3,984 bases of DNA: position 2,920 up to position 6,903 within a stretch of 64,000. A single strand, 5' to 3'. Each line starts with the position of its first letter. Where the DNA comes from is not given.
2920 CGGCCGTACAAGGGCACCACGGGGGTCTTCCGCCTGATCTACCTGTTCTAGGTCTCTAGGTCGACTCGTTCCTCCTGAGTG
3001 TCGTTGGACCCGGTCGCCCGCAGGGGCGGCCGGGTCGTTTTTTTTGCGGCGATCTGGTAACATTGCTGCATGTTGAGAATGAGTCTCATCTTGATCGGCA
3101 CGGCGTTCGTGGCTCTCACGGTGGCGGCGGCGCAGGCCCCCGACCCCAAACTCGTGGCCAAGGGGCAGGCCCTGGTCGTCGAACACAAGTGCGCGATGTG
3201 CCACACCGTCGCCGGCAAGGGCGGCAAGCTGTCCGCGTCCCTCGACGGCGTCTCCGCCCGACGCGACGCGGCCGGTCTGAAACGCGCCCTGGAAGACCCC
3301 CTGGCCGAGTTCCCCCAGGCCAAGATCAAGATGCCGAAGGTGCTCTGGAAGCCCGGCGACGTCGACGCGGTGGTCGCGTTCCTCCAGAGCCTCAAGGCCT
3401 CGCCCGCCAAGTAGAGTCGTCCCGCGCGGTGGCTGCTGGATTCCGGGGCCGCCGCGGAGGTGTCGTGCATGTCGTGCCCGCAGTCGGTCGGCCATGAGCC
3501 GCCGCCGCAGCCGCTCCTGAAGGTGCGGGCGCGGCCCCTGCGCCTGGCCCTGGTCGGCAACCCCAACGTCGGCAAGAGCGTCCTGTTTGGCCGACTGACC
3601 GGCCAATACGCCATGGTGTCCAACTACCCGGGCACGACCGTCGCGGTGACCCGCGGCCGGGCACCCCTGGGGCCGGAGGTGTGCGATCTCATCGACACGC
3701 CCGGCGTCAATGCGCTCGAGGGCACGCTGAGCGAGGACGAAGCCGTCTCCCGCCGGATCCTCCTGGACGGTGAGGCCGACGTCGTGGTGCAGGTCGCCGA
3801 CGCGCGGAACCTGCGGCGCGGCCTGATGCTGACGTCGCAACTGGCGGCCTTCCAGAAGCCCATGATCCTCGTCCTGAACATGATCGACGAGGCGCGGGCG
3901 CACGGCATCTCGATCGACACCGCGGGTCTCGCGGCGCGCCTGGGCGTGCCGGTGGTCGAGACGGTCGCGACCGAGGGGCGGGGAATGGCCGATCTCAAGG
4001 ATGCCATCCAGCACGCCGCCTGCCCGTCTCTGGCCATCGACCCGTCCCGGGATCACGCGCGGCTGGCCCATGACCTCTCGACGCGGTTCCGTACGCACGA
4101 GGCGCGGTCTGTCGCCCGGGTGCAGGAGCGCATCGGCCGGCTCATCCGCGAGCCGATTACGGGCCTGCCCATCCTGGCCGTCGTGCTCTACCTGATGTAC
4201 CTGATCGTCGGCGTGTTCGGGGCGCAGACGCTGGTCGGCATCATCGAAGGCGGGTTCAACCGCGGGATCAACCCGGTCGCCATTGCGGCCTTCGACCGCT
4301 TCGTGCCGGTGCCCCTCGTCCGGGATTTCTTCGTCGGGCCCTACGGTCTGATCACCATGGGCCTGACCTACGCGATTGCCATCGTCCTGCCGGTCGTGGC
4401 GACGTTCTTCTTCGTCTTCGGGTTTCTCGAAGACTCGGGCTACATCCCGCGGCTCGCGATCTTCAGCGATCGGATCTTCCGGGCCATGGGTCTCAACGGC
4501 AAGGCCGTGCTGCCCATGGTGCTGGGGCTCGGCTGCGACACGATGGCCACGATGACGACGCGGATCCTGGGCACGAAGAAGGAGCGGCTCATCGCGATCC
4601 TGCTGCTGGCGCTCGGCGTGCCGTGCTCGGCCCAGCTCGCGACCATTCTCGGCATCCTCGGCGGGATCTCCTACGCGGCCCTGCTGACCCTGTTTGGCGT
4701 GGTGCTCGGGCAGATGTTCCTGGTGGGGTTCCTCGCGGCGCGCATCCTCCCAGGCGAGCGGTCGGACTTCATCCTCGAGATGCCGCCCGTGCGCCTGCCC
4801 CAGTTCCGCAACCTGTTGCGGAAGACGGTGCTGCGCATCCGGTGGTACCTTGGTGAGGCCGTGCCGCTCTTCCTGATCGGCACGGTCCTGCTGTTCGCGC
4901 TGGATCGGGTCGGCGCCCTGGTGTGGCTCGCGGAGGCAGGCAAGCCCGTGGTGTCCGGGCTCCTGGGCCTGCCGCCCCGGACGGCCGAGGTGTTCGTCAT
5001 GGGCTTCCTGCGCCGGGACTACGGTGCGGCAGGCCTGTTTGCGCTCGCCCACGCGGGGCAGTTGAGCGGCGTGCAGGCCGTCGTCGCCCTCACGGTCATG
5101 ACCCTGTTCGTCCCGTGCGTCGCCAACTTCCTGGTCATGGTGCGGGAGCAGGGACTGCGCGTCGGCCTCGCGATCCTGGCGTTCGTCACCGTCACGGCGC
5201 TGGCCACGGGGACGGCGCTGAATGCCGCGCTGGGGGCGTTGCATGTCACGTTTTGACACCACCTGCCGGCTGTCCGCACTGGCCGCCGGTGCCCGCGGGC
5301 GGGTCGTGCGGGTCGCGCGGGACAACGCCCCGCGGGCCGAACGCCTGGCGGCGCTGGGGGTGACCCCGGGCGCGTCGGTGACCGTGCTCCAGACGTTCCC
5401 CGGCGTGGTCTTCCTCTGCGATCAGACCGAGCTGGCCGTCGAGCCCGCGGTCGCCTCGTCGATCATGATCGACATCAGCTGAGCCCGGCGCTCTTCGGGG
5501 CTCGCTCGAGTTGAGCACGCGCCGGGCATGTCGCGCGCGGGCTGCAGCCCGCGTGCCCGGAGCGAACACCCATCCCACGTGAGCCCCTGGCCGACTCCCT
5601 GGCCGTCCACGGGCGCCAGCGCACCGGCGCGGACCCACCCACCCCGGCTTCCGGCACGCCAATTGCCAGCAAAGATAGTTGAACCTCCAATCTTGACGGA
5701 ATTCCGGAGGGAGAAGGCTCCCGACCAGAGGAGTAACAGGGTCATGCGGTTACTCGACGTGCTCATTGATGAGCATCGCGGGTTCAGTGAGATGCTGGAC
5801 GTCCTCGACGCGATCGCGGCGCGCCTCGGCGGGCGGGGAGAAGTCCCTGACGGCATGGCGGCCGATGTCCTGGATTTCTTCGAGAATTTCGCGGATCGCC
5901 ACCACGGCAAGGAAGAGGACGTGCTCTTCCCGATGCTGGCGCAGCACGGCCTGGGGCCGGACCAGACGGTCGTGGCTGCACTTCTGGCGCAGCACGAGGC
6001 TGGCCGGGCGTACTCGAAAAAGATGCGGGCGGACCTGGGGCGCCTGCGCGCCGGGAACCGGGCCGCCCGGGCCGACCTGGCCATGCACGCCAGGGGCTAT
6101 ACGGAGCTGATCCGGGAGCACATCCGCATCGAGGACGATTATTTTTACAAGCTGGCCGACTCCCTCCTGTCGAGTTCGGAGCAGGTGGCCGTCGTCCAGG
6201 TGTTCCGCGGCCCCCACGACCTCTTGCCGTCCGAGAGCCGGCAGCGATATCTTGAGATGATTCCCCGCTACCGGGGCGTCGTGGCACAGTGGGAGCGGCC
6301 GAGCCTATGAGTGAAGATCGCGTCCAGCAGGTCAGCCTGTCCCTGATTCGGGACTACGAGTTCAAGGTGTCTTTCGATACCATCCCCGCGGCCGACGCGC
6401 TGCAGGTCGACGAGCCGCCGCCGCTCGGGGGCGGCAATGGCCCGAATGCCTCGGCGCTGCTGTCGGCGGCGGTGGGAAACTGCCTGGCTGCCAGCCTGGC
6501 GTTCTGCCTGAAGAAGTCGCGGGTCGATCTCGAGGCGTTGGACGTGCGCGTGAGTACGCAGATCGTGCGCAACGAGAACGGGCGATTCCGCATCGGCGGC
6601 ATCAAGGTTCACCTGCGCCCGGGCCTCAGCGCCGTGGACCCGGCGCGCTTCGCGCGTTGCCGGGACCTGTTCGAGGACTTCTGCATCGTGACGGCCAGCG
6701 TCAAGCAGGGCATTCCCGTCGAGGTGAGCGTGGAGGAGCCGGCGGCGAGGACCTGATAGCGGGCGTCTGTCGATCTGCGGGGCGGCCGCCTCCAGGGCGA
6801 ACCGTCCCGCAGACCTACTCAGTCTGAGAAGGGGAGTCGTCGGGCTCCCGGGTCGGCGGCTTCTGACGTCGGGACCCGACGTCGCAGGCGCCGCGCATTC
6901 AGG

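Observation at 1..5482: Porin-cytochrome electron conduit next to a monohaem cytochrome c and a feoB-feoA Fe(II) importer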

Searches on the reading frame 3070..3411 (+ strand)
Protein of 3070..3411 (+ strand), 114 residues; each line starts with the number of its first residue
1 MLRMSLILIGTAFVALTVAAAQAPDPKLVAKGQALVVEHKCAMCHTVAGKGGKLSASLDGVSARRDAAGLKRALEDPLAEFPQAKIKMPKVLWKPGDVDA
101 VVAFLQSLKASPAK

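Call 6: search_protein_families(library=ncbifam, proteins=[window:3070-3411:+], max_evalue=0.01)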
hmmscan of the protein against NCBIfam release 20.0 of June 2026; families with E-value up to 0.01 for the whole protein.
window:3070-3411:+ (114 aa): 7 families
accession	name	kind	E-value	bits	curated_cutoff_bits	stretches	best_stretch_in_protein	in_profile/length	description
NF040971.1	cytc_ExtS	equivalog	1.3e-10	41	100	1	14-90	63-139/262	selenite/tellurite reduction operon c-type cytochrome lipoprotein ExtS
NF050122.1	bc1_QcrC_actin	exception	8.5e-07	28.5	200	1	2-112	11-121/253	cytochrome bc1 complex diheme cytochrome c subunit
TIGR02603.1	CxxCH_TIGR02603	domain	2.8e-05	24.1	68.15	1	30-82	4-55/134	putative heme-binding domain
TIGR04485.1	thiosulf_SoxX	equivalog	0.0012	19.5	61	1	40-107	4-77/78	sulfur oxidation c-type cytochrome SoxX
NF045774.1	cytochro_C551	exception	0.0022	18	118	1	32-107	41-108/110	cytochrome c551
NF011054.0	PRK14486.1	equivalog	0.0073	15.8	447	0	17-59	203-243/294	putative bifunctional cbb3-type cytochrome c oxidase subunit II/cytochrome c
TIGR00782.1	ccoP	equivalog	0.0075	15.6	179.95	0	18-53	192-226/285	cytochrome-c oxidase, cbb3-type subunit III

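Call 7: search_protein_families(library=pfam, proteins=[window:3070-3411:+], max_evalue=0.01)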
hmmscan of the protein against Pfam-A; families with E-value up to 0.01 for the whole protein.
window:3070-3411:+ (114 aa): 2 families
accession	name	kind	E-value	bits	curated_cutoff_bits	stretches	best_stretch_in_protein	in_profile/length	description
PF00034.26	Cytochrom_C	-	1.1e-10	43.1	21.3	1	29-109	1-90/90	Cytochrome c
PF13442.11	Cytochrome_CBB3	-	0.00024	21.8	27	1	29-105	3-68/68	Cytochrome C oxidase, cbb3-type, subunit III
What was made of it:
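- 3070..3414 (+): secreted class I monohaem cytochrome c (114 aa, CAMCH, distal Met88), first gene of the feo operon, probably translated from a leaderless mRNA. PF00034, 43 bits (call 7).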

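Call 22: search_solved_structures(query=window:3070-3411:+, max_evalue=1, show_alignments=2)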
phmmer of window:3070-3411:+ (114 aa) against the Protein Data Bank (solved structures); distinct sequences matched with E-value up to 1: 42.
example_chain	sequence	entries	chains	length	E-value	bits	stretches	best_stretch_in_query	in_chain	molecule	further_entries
7q21_C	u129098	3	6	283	0.00016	25.3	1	38-113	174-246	Cytochrome bc1 complex cytochrome c subunit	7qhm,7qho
8hdd_B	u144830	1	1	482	0.0015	22.1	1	13-54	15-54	Glucose dehydrogenase beta subunit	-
7zs0_A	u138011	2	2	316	0.014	19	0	39-68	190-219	Hypothetical (Diheme) protein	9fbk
7zs2_A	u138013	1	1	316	0.014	19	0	39-68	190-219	Hypothetical (Diheme) protein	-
7zs1_A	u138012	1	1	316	0.014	19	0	39-68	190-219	Hypothetical (Diheme) protein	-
9msz_A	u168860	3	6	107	0.025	18.2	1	29-67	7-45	Cytochrome c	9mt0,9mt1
8ed4_I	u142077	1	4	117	0.029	18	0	34-70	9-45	C-type cytochrome c552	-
3o0r_C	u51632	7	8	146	0.029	18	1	26-106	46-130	Nitric oxide reductase subunit C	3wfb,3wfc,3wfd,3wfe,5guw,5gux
5c9m_A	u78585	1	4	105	0.039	17.6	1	29-66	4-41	Cytochrome c, somatic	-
7w2j_C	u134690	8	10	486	0.042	17.4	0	20-56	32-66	Fructose dehydrogenase cytochrome subunit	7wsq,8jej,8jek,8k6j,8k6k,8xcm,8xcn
2b4z_A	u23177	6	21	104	0.043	17.4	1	29-65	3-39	Cytochrome c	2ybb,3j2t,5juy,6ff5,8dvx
3cyt_O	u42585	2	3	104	0.046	17.3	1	29-65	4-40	CYTOCHROME C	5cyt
1i54_A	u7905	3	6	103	0.047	17.3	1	29-65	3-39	CYTOCHROME C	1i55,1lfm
1cyc_A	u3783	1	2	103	0.052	17.2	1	29-65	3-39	FERROCYTOCHROME C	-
6n1o_A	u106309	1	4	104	0.054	17.1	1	29-66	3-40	Cytochrome c, somatic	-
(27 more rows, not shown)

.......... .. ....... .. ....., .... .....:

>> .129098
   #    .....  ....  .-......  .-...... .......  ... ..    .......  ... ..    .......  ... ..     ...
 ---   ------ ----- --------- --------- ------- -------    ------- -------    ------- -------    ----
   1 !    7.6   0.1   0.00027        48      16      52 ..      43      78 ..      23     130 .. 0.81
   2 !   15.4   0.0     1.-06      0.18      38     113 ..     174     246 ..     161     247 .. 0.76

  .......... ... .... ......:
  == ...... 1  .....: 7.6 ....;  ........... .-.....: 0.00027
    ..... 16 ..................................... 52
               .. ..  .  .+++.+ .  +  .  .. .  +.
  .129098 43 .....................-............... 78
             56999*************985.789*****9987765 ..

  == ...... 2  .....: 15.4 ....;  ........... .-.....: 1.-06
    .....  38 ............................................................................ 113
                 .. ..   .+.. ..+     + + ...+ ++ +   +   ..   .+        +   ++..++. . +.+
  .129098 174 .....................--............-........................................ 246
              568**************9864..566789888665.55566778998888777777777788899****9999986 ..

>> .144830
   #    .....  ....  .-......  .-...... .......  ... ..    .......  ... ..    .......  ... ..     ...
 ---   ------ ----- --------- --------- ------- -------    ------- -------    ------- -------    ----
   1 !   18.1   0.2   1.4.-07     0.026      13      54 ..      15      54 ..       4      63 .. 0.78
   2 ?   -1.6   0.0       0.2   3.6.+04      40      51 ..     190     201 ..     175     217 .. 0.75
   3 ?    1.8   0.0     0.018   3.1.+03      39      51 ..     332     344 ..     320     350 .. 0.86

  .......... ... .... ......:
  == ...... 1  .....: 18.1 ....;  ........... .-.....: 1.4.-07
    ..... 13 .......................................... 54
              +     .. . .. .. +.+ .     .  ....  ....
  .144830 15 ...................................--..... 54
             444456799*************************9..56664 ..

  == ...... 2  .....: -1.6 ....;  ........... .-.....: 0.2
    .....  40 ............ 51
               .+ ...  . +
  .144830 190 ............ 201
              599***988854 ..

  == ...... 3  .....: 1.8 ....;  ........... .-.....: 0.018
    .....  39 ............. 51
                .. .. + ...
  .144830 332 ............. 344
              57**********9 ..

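Call 60: find_encoding_contigs(protein=window:3070-3411:+, flank=10000, max_places=4)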
Protein window:3070-3411:+ (114 aa): no gene with exactly this product is on record in the collection.

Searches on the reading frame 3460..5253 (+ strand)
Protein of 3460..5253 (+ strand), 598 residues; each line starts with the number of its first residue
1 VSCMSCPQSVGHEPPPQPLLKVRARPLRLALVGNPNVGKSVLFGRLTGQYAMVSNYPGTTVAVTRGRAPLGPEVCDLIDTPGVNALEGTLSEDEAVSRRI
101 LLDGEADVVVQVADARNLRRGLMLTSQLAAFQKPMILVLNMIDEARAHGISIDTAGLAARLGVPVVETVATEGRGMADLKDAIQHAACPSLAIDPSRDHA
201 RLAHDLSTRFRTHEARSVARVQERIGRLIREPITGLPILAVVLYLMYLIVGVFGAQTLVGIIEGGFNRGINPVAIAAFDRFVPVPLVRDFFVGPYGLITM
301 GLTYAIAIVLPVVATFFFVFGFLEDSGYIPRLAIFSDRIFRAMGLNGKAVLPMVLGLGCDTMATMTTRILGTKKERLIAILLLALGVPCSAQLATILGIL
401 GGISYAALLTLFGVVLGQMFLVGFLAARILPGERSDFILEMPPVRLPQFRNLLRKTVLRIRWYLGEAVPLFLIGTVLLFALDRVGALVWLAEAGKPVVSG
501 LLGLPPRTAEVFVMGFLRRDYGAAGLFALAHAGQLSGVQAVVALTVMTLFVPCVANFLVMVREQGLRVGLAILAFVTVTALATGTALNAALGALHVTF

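Call 6: search_protein_families(library=ncbifam, proteins=[window:3460-5253:+], max_evalue=0.01)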
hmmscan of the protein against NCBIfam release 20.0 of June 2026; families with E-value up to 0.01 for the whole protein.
window:3460-5253:+ (598 aa): 23 families
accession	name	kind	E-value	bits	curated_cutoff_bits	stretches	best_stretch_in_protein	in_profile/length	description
TIGR00437.1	feoB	equivalog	4.8e-115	385.5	315.65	2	218-563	236-594/594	ferrous iron transport protein B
NF007105.0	PRK09554.1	equivalog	3.1e-59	200.9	683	2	27-186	4-166/772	Fe(2+) transporter permease subunit FeoB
TIGR03594.1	GTPase_EngA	equivalog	8.5e-20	71.2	306.7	1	29-187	3-160/432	ribosome biogenesis GTPase Der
TIGR03918.1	GTP_HydF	equivalog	1.2e-14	54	325.55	1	24-187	5-167/392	[FeFe] hydrogenase H-cluster maturation GTPase HydF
NF003661.0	PRK05291.1-3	equivalog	1.7e-14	54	380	1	27-191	217-374/448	tRNA uridine-5-carboxymethylaminomethyl(34) synthesis GTPase MnmE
NF000908.1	PRK00089.1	equivalog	1e-13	51.2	237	1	29-186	6-166/291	GTPase Era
TIGR00450.1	mnmE_trmE_thdF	equivalog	8.5e-13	48.2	252.6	1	22-145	205-329/446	tRNA uridine-5-carboxymethylaminomethyl(34) synthesis GTPase MnmE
TIGR00231.1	small_GTP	domain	6.6e-11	42.3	42.5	1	27-182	4-161/164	GTP-binding protein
NF002828.0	PRK03003.1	equivalog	8.6e-11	41.1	631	1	29-185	43-198/477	ribosome biogenesis GTPase Der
TIGR03596.1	GTPase_YlqF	equivalog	2e-10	40.5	208.2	1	23-83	115-173/276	ribosome biogenesis GTPase YlqF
NF007071.0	PRK09518.1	equivalog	2.8e-10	39.4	953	1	29-183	274-427/706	bifunctional cytidylate kinase/GTPase Der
TIGR00436.1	era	equivalog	1.1e-09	38.1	116.25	1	28-185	2-161/270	GTPase Era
NF007171.0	PRK09602.1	subfamily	1.3e-06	27.5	387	1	28-67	4-43/397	YchF-related putative GTPase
TIGR02729.1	Obg_CgtA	equivalog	6.7e-06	25.3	280.25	1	30-185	161-326/329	Obg family GTPase CgtA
NF008956.1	PRK12299.1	equivalog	3.7e-05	22.9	300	1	30-185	162-323/327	GTPase ObgE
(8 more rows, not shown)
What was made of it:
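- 3469..5256 (+): feoB, Fe(II) transporter with N-terminal G domain (start ATG 3469, MSCPQ..., as in homologues; the ORF lister gives GTG 3460). TIGR00437, 385 bits against a cut-off of 316 (call 6).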

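Call 7: search_protein_families(library=pfam, proteins=[window:3460-5253:+], max_evalue=0.01)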
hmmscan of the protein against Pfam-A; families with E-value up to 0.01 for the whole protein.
window:3460-5253:+ (598 aa): 5 families
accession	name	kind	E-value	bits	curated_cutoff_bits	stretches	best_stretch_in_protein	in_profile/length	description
PF02421.24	FeoB_N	-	3.8e-50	169.9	27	1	28-183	2-156/156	Ferrous iron transport protein B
PF07670.19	Gate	-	2.7e-26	92.5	29.6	2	308-401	3-102/104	Nucleoside recognition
PF01926.29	MMR_HSR1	-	7.1e-21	74.9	21.9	1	29-140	2-112/113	50S ribosome-binding GTPase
PF07664.17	FeoB_C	-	1e-11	44.8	26.6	1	410-459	3-54/54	Ferrous iron transport protein B C terminus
PF03193.22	RsgA_GTPase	-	0.0037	17.5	30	0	29-87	109-172/174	RsgA GTPase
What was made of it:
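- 3469..5256 (+): PF02421, PF07670 and PF07664 (call 7).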

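Call 44: find_related_loci(query=window:3469-5253:+, collection=metagenome_contigs, flank=6000)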
Query window:3469-5253:+ (595 aa) in metagenome_contigs; peptide patterns used: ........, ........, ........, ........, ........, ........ (x = any residue, [..] = any of these).
600 stretches matched a pattern (row limit reached: there are more); 582 encode a relative of the query (tblastn E <= 1e-3); the best 80 are kept; 80 distinct loci.
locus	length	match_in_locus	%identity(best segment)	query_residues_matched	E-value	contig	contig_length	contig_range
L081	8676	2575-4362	76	1-595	0e+0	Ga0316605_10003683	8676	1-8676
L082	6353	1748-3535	75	1-595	0e+0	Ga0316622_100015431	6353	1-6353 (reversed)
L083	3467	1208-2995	74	1-595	0e+0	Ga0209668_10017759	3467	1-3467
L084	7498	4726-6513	74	1-595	0e+0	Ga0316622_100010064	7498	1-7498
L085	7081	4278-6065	74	1-595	0e+0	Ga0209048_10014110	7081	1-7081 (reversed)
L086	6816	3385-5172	73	1-595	0e+0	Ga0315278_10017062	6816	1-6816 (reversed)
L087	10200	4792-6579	75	1-595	0e+0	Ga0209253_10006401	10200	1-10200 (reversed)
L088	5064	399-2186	73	1-595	0e+0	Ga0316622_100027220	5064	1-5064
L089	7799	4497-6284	74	1-595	0e+0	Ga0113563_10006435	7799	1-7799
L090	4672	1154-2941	73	1-595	0e+0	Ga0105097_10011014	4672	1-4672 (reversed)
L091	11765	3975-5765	74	1-595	0e+0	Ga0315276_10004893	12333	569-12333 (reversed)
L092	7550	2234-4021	72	1-595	0e+0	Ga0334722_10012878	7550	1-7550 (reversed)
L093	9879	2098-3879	72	1-595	0e+0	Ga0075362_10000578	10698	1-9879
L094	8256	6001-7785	70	1-595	0e+0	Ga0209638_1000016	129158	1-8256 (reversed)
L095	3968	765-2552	72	1-595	0e+0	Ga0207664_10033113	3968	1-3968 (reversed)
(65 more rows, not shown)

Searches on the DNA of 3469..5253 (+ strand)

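Call 49: search_rna_families(sources=[L082, L084, L088, L090, L083, L086, L150], threshold=evalue, max_evalue=1)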
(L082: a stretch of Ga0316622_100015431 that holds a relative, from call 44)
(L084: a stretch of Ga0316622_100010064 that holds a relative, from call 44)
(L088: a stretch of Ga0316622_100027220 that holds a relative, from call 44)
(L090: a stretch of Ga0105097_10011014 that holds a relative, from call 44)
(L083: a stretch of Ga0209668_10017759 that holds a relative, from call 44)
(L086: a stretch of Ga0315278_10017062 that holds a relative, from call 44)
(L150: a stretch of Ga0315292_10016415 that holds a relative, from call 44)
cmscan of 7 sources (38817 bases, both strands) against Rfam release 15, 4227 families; matches with E-value up to 1: 2.
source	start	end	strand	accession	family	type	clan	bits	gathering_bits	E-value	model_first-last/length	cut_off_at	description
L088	1859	1934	+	RF01059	mir-598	Gene; miRNA;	-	25.7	69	0.31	1-80/80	no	mir-598 microRNA precursor family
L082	4559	4635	-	RF01763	Guanidine-III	Cis-reg; riboswitch;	-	23.1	36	0.75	1-67/67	no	Guanidine-III riboswitch aptamer (yKKC-III)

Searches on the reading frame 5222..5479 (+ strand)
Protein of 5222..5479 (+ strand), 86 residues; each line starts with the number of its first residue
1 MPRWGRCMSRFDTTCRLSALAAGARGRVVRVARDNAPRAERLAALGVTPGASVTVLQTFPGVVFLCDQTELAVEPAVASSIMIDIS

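Call 6: search_protein_families(library=ncbifam, proteins=[window:5222-5479:+], max_evalue=0.01)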
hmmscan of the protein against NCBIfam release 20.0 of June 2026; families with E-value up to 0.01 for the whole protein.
window:5222-5479:+ (86 aa): 1 family
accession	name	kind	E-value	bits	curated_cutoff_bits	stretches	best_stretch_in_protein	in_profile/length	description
NF047407.1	TransRegMntRTherm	equivalog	8.7e-07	28.8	350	1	14-79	153-219/227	manganese-dependent transcriptional regulator MntR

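Call 7: search_protein_families(library=pfam, proteins=[window:5222-5479:+], max_evalue=0.01)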
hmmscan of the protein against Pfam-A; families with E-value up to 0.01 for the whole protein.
window:5222-5479:+ (86 aa): 1 family
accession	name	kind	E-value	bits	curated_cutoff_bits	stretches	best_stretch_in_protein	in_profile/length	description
PF04023.20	FeoA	-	7.9e-13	48.7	23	1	16-83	2-72/74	FeoA domain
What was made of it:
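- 5222..5482 (+): feoA (alternative start ATG 5243), overlapping the 3' end of feoB. PF04023, 48.7 bits (call 7).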

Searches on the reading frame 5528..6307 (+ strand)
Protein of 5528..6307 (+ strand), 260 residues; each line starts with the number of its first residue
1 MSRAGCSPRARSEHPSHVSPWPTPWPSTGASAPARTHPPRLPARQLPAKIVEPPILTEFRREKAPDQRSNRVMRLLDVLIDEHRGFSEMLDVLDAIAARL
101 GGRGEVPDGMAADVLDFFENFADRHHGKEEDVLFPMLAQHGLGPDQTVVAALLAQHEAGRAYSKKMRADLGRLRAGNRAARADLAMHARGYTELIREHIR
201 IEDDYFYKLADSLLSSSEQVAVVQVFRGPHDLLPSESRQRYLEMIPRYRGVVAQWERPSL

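Call 6: search_protein_families(library=ncbifam, proteins=[window:5528-6307:+], max_evalue=0.01)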
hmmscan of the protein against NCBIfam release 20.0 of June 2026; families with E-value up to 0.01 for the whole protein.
window:5528-6307:+ (260 aa): 3 families
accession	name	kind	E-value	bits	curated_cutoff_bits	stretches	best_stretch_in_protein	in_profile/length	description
NF008221.0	PRK10992.1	equivalog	8.8e-05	22.1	254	1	88-204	93-210/220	iron-sulfur cluster repair protein YtfE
NF041614.1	FeSrepair_DnrN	equivalog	0.0055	17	300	1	112-207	54-151/157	iron-sulfur cluster repair protein DnrN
TIGR03652.1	FeS_repair_RIC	equivalog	0.0072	16.1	204.7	0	63-157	59-161/216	iron-sulfur cluster repair di-iron protein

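Call 7: search_protein_families(library=pfam, proteins=[window:5528-6307:+], max_evalue=0.01)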
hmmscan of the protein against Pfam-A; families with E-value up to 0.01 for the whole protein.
window:5528-6307:+ (260 aa): 1 family
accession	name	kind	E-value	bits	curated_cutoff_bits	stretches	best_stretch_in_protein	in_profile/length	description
PF01814.28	Hemerythrin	-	1e-17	65.2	25.3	1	76-209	3-126/127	Hemerythrin HHE cation binding domain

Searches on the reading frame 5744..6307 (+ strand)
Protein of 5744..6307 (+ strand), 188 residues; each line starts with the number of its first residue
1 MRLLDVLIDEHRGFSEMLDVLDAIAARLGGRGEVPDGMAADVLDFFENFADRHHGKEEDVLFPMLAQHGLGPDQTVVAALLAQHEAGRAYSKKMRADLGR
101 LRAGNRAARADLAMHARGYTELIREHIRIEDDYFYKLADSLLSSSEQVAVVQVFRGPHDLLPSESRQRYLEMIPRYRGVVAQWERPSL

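Call 63: search_protein_families(library=pfam, proteins=[window:5744-6307:+], max_evalue=0.0001)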
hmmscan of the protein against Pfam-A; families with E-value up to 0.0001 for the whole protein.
window:5744-6307:+ (188 aa): 1 family
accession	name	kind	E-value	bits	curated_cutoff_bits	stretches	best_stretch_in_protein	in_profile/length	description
PF01814.28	Hemerythrin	-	4.2e-18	66.5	25.3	1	3-137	2-126/127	Hemerythrin HHE cation binding domain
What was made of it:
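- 5744..6310 (+): hemerythrin HHE-domain protein (188 aa), conserved after feoA in the window's clade. PF01814, 66.5 bits (call 63).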

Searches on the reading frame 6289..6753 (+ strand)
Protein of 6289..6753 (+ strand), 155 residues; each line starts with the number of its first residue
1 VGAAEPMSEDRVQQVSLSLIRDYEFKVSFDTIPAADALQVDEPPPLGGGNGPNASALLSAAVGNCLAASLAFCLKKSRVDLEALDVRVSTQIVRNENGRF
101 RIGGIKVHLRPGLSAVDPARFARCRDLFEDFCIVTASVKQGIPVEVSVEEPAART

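Call 6: search_protein_families(library=ncbifam, proteins=[window:6289-6753:+], max_evalue=0.01)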
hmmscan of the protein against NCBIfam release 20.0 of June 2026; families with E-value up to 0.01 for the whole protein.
window:6289-6753:+ (155 aa): 5 families
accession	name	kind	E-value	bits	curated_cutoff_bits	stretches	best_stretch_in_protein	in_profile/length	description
NF041052.1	OsmC_like_Se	domain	2.2e-06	27.7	95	1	37-147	24-139/144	OsmC-related (seleno)protein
TIGR03562.1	osmo_induc_OsmC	subfamily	1e-05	25.6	85.8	1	49-136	40-126/137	OsmC family peroxiredoxin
TIGR03563.1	perox_SACOL1771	subfamily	4.9e-05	23.3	166.15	1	43-145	31-137/138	SACOL1771 family peroxiredoxin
TIGR03561.1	organ_hyd_perox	subfamily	0.00012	22.5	88.85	1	39-148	26-134/134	Ohr family peroxiredoxin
NF052637.1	HydprxOhrVib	equivalog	0.0067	16.7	240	1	40-150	30-137/140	organic hydroperoxide reductase Ohr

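Call 7: search_protein_families(library=pfam, proteins=[window:6289-6753:+], max_evalue=0.01)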
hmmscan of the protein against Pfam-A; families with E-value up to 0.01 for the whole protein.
window:6289-6753:+ (155 aa): 1 family
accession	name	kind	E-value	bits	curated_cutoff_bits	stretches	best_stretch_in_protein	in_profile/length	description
PF02566.24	OsmC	-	5.6e-13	49.6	27.5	1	47-146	1-99/100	OsmC-like protein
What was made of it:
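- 6307..6756 (+): OsmC-family protein; its ATG overlaps the hemerythrin stop (ATGA). PF02566, 49.6 bits (call 7).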
